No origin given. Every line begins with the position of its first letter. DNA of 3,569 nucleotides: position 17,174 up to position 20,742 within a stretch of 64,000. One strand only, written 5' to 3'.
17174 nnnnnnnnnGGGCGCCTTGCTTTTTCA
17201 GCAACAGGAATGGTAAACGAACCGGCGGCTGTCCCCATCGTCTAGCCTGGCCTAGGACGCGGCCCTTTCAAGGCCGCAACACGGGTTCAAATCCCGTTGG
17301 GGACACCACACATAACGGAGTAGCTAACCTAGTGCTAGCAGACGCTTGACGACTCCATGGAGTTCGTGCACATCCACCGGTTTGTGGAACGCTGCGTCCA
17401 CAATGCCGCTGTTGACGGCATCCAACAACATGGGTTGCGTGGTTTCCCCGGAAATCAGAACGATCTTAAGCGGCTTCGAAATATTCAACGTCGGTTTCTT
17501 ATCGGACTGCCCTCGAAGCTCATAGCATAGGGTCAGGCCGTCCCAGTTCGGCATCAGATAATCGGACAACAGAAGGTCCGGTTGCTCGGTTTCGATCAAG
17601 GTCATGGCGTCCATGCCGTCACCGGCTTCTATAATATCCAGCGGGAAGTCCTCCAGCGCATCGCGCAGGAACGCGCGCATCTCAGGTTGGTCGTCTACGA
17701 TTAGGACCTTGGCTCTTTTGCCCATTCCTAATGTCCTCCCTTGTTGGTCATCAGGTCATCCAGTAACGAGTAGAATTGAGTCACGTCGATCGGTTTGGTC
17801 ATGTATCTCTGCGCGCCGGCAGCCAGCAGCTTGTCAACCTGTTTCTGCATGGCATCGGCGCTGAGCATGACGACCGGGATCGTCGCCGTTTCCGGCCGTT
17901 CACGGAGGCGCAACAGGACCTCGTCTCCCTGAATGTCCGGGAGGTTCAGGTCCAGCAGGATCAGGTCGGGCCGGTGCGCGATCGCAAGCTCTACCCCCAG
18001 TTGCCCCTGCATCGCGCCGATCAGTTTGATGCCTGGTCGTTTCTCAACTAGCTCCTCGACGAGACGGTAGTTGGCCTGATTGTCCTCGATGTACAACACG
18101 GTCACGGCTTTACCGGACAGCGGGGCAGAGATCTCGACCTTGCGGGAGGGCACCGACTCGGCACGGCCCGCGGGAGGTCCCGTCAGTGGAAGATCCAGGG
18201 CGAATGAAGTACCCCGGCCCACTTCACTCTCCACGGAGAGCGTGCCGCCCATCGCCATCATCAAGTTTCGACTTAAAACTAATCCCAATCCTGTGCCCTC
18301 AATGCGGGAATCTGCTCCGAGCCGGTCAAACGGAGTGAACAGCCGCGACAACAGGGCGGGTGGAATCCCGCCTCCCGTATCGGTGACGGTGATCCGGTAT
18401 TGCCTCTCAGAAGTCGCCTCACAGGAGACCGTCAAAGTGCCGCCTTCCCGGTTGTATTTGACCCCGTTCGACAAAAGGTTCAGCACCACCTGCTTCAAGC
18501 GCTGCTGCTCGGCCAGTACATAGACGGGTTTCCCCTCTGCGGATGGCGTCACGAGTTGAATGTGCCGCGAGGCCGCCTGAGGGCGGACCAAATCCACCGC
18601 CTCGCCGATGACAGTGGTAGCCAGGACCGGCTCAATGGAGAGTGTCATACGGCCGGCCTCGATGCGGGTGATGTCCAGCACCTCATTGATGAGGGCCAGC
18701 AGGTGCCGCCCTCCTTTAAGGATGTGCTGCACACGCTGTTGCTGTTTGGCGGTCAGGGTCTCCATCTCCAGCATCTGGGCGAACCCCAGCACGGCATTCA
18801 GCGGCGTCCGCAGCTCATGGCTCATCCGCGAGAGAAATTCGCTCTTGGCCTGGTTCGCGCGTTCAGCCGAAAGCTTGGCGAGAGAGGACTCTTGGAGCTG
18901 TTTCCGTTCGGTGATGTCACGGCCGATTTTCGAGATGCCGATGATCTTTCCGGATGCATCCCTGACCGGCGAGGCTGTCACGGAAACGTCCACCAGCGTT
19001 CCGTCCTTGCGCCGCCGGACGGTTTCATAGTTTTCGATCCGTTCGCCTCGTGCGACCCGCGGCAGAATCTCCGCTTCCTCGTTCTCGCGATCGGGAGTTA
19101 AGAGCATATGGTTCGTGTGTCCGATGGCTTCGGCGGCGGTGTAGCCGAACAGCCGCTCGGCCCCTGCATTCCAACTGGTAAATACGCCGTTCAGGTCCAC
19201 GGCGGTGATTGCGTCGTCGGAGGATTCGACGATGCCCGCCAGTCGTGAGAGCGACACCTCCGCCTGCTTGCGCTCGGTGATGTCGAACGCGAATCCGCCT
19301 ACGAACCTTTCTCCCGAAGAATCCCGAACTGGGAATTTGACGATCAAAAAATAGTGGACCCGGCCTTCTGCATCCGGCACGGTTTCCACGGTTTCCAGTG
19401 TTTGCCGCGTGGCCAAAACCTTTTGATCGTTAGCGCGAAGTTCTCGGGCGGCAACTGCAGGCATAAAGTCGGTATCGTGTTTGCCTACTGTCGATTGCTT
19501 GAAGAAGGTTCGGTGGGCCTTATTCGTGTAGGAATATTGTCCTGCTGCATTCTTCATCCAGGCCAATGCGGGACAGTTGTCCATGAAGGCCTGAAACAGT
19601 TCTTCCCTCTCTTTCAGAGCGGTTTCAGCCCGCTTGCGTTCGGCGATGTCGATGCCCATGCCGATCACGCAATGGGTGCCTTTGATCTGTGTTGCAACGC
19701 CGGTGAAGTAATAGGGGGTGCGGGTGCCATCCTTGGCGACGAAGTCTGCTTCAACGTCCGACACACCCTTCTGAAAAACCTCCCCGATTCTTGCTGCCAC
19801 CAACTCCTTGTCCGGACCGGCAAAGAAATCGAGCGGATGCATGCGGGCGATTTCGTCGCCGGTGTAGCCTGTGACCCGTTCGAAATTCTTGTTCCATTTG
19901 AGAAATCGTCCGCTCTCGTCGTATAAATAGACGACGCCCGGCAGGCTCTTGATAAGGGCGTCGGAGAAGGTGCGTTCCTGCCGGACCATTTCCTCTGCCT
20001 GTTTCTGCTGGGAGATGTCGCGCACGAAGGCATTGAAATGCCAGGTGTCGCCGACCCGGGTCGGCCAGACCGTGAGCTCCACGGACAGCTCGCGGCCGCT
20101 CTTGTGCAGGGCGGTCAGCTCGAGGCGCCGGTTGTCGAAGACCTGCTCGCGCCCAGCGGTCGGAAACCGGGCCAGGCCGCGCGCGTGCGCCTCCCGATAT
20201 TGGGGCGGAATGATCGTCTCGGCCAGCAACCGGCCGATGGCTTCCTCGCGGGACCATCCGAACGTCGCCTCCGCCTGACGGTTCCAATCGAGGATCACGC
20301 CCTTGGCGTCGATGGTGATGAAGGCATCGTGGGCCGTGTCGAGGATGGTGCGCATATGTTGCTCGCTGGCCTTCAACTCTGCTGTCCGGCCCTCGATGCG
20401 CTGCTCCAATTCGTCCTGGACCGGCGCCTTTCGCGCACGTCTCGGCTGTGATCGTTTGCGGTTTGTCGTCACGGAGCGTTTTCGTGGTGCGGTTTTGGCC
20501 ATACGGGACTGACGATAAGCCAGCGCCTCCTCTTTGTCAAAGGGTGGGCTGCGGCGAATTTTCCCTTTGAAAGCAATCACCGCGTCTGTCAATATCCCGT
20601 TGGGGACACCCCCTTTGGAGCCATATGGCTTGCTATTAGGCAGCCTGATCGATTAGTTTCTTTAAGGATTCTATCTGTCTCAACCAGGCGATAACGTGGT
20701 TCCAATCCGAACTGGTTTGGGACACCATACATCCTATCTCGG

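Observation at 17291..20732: Two-component cassette is bounded by tRNA-Glu at one end and two degenerate copies of its 3' end at the other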

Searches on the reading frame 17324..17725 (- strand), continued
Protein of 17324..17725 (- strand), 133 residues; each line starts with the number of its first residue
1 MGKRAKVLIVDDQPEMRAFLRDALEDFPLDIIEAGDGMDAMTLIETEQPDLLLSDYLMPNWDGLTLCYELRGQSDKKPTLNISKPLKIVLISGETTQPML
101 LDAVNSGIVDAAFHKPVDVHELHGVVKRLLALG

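Call 65: find_encoding_contigs(protein=P0251, flank=10000, max_places=2)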
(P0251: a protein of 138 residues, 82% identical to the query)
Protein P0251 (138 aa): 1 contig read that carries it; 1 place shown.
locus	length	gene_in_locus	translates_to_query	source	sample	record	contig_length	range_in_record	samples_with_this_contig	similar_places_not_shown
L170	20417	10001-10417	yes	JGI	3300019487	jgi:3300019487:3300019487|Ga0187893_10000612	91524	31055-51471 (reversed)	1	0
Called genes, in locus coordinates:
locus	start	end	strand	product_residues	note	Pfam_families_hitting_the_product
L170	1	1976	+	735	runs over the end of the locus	PF01627:Hpt, PF02518:HATPase_c, PF01584:CheW, PF00072:Response_reg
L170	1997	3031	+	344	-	PF00072:Response_reg, PF01339:CheB_methylest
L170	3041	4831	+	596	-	PF00072:Response_reg, PF00989:PAS, PF13188:PAS_8 (faint), PF08447:PAS_3 (faint), PF08448:PAS_4, PF13426:PAS_9, PF00512:HisKA, PF02518:HATPase_c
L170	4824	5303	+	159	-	PF00072:Response_reg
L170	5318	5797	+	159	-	PF00072:Response_reg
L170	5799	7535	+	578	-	PF00072:Response_reg, PF00990:GGDEF, PF00563:EAL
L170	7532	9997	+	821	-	PF00072:Response_reg, PF00989:PAS, PF08448:PAS_4 (weak), PF01590:GAF, PF13185:GAF_2, PF00512:HisKA, PF02518:HATPase_c, PF00072:Response_reg, +2 more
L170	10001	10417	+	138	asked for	PF00072:Response_reg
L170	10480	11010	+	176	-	PF07238:PilZ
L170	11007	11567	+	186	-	PF07238:PilZ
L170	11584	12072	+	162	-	-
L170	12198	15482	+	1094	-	PF03707:MHYT, PF02743:dCache_1, PF08448:PAS_4 (faint), PF00989:PAS, PF13426:PAS_9, PF00512:HisKA, PF02518:HATPase_c, PF00072:Response_reg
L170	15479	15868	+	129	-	PF00072:Response_reg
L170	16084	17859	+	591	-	PF00989:PAS, PF08448:PAS_4, PF13426:PAS_9 (faint), PF07730:HisKA_3, PF02518:HATPase_c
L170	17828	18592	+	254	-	PF00072:Response_reg, PF04545:Sigma70_r4 (faint), PF00196:GerE, PF08281:Sigma70_r4_2 (weak)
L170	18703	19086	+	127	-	PF00072:Response_reg (weak)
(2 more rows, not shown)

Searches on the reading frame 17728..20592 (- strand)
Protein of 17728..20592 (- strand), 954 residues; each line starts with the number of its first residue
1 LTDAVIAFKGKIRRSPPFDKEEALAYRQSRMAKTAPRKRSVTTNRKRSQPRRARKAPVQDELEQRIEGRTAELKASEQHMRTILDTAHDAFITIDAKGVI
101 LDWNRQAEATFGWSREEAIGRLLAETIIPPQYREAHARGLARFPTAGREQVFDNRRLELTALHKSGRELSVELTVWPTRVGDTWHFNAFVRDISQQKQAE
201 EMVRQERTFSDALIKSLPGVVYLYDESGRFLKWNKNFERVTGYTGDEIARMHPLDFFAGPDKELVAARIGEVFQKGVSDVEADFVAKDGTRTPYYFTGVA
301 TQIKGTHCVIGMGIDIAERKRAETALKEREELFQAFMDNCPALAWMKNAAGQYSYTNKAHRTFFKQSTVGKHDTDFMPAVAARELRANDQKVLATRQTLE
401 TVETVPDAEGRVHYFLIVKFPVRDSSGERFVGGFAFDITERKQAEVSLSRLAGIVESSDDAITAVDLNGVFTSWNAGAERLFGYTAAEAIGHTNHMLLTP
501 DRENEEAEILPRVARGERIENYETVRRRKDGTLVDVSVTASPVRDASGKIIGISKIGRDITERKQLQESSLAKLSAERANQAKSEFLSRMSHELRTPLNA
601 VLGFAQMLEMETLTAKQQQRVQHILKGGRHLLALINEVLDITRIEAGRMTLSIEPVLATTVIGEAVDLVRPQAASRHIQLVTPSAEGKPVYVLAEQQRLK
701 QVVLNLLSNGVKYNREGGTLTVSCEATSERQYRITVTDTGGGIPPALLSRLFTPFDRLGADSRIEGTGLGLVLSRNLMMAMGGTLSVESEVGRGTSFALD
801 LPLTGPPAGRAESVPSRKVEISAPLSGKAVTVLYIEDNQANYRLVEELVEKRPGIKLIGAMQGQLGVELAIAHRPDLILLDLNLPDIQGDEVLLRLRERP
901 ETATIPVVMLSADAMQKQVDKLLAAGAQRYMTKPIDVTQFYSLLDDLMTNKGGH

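Call 10: search_protein_families(library=pfam, proteins=[window:17728-20592:-])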
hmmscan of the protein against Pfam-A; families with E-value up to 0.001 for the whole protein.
window:17728-20592:- (954 aa): 10 families
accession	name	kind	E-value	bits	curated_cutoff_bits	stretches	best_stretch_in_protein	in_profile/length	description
PF08448.16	PAS_4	-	3.7e-56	188.5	23.1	4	455-565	1-110/110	PAS fold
PF00989.32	PAS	-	1.2e-52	177.2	22.6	3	450-560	2-113/113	PAS fold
PF13426.13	PAS_9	-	3.5e-40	136.9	27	3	460-562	2-103/103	PAS domain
PF02518.31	HATPase_c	-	5.5e-29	101.3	26.4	1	696-804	3-110/111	Histidine kinase-, DNA gyrase B-, and HSP90-like ATPase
PF13188.13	PAS_8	-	8.7e-21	73.5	21.8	2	80-125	3-49/65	PAS domain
PF00072.30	Response_reg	-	9.4e-20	71.3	30.2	1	832-941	1-107/111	Response regulator receiver domain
PF00512.31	HisKA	-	1.5e-19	70.3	26.9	1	582-647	1-66/66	His Kinase A (phospho-acceptor) domain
PF08447.18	PAS_3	-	6.7e-18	65.2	25.6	1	472-554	2-86/89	PAS fold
PF13596.12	PAS_10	-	1.7e-05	25.9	22.1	0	457-561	7-106/106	PAS domain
PF24820.1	Diguanyl_cycl_sensor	-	0.00064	20.1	28.1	0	456-543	3-96/109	Diguanylate cyclase-like sensor domain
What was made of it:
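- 17728..20502 (-): Hybrid histidine kinase (4 PAS, HisKA, HATPase_c, receiver), cargo. The start is uncertain: ATG 20502 is preferred, the database call is 20355, and the maximal ORF starts at TTG 20592. Pfam (call 10).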

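Call 30: find_homologous_proteins(query=window:17728-20502:-, max_evalue=1e-50)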
Query window:17728-20502:- (924 aa): 4116 proteins with E <= 1e-50 among 8000 candidates; the best 120 are listed.
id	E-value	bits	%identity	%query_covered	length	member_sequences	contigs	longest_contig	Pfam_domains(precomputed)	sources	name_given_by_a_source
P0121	0.0e+0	1945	100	95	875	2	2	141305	PF08447.19,PF13426.14,PF13188.14,PF08448.17,PF02518.32,PF00512.32,PF00989.32,PF00072.31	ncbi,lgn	-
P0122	0.0e+0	1034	63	76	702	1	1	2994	PF08447.19,PF13426.14,PF13188.14,PF08448.17,PF02518.32,PF00512.32,PF00989.32,PF00072.31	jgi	jgi:protein-histidine pros-kinase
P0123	8.5e-218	744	37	95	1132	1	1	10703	PF08447.19,PF13426.14,PF13188.14,PF12860.14,PF24820.2,PF08448.17,PF02518.32,PF00512.32,PF00989.32,PF00072.31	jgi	jgi:PAS domain S-box-containing protein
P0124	8.1e-211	721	28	94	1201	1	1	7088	PF13426.14,PF13188.14,PF13185.13,PF08670.18,PF13492.13,PF00512.32,PF17202.11,PF00072.31,PF13596.13,PF08447.19,PF09884.17,PF01590.33,PF08448.17,PF02518.32,PF00989.32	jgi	jgi:PAS domain S-box-containing protein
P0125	4.0e-206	705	41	81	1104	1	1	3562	PF13596.13,PF08447.19,PF13426.14,PF13188.14,PF02743.25,PF08448.17,PF02518.32,PF00512.32,PF00989.32,PF00072.31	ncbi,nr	ncbi:MAG TPA: PAS domain S-box protein [Actinomycetota bacterium]|nr:PAS domain S-box protein [Actin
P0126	4.6e-202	692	39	81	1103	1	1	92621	PF13426.14,PF13188.14,PF00512.32,PF00072.31,PF13596.13,PF08447.19,PF02743.25,PF13581.13,PF08448.17,PF02518.32,PF00989.32,PF14598.13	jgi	jgi:PAS domain S-box-containing protein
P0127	1.6e-189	650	35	93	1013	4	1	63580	PF13596.13,PF08447.19,PF13426.14,PF13188.14,PF12860.14,PF08448.17,PF02518.32,PF00512.32,PF00989.32,PF00072.31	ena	-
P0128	1.2e-187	644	31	80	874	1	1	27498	PF13596.13,PF08447.19,PF13426.14,PF13188.14,PF12860.14,PF24820.2,PF08670.18,PF08448.17,PF02518.32,PF00512.32,PF00989.32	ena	-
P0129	4.1e-186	639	40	79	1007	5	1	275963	PF08447.19,PF13426.14,PF13188.14,PF24820.2,PF08448.17,PF02518.32,PF00512.32,PF00989.32,PF00072.31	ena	-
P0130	7.5e-178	612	36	54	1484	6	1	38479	PF13596.13,PF08447.19,PF13426.14,PF13188.14,PF13185.13,PF01590.33,PF08448.17,PF02518.32,PF13492.13,PF00512.32,PF00989.32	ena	-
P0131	9.3e-173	595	35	55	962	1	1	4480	PF13426.14,PF24732.3,PF13188.14,PF24820.2,PF08670.18,PF00990.27,PF13596.13,PF08447.19,PF09884.17,PF08448.17,PF07310.20,PF00989.32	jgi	-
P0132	9.1e-172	591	31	95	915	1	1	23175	PF13426.14,PF13188.14,PF24820.2,PF08670.18,PF00512.32,PF00072.31,PF13596.13,PF08447.19,PF12860.14,PF09884.17,PF08448.17,PF02518.32,PF00989.32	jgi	jgi:PAS domain S-box-containing protein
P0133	3.4e-167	576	41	70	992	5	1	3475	PF08447.19,PF13426.14,PF13188.14,PF08448.17,PF02518.32,PF00512.32,PF00989.32,PF00072.31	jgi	-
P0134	5.4e-167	576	29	79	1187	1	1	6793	PF13596.13,PF08447.19,PF13426.14,PF13188.14,PF12860.14,PF24820.2,PF08670.18,PF08448.17,PF02518.32,PF00512.32,PF00989.32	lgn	-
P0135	7.3e-167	575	32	79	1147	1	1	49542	PF13426.14,PF13188.14,PF24820.2,PF08670.18,PF00512.32,PF00072.31,PF13596.13,PF08447.19,PF12860.14,PF08448.17,PF02518.32,PF00989.32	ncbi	ncbi:MAG: PAS domain S-box protein [Acidobacteriota bacterium]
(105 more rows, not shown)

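Call 32: find_encoding_contigs(protein=P0122, flank=10000, max_places=3)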
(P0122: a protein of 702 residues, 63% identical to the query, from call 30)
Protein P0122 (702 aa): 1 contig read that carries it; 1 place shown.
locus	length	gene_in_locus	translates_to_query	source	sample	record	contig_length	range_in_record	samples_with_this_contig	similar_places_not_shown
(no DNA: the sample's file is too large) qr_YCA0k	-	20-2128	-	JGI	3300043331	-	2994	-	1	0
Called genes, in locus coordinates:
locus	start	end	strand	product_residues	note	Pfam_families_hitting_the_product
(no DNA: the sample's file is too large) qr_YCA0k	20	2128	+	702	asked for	PF00989:PAS, PF08448:PAS_4, PF13426:PAS_9, PF08447:PAS_3, PF00989:PAS, PF08448:PAS_4, PF13426:PAS_9, PF00512:HisKA, +4 more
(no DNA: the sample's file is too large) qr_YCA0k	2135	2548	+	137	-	PF00072:Response_reg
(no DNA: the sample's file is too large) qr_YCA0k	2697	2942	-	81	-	-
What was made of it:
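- Tried and rejected: The gene table was obtained but the DNA was not available (call 32).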
